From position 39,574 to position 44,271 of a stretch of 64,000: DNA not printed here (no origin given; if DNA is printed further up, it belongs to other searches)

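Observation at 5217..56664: Pervasive intergenic word-repeat hairpins: same architecture, different words at different loci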

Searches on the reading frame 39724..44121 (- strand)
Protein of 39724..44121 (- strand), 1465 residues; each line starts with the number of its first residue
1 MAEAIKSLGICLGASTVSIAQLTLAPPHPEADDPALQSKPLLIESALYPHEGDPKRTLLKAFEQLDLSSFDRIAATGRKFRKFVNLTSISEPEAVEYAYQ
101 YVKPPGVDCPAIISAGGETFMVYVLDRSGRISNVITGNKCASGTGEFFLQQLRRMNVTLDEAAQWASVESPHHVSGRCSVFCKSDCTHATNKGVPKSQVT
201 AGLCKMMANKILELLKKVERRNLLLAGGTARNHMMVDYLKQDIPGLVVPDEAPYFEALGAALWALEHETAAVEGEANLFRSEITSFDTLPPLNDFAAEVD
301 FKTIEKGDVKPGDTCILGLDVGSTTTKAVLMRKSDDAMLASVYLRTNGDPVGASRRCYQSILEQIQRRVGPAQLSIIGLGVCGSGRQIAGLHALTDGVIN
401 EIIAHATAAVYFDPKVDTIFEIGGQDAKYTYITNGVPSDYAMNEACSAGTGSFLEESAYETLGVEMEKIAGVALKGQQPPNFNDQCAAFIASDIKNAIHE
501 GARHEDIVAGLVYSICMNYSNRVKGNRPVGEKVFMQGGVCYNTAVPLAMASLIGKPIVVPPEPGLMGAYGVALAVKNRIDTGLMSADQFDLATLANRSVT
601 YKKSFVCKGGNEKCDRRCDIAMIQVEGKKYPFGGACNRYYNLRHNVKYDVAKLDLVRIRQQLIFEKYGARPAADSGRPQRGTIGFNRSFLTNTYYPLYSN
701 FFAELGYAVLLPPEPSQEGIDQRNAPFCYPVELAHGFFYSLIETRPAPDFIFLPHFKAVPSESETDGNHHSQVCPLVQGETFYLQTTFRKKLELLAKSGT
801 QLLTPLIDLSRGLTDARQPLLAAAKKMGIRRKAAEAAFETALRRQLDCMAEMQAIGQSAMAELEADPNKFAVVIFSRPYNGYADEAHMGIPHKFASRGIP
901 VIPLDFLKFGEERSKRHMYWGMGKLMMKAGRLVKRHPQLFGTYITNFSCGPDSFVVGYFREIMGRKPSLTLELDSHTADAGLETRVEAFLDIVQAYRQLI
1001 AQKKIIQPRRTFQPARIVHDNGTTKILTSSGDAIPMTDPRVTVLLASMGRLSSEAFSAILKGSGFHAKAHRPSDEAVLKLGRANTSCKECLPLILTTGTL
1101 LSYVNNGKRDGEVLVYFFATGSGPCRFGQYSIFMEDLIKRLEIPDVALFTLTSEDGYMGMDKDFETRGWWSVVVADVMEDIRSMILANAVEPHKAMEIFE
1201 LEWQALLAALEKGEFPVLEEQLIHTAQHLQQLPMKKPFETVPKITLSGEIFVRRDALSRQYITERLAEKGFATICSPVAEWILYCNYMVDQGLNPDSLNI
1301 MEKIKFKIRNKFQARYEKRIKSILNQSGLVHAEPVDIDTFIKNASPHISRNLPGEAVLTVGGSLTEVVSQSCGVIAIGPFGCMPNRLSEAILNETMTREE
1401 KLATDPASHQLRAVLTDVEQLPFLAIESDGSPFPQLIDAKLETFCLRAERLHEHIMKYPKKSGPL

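Call 47: search_protein_families(library=pfam, proteins=[window:39724-44121:-])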
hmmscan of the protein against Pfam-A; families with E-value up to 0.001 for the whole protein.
window:39724-44121:- (1465 aa): 3 families
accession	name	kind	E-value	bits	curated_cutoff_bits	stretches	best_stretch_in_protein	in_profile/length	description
PF01869.26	BcrAD_BadFG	-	6.7e-61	206.6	31.5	2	317-573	1-269/271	BadF/BadG/BcrA/BcrD ATPase family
PF09989.15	DUF2229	-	7e-43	147.2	29.4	1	682-906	1-217/218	CoA enzyme activase uncharacterised domain (DUF2229)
PF02782.22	FGGY_C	-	3.9e-05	24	27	1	476-573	97-192/198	FGGY family of carbohydrate kinases, C-terminal domain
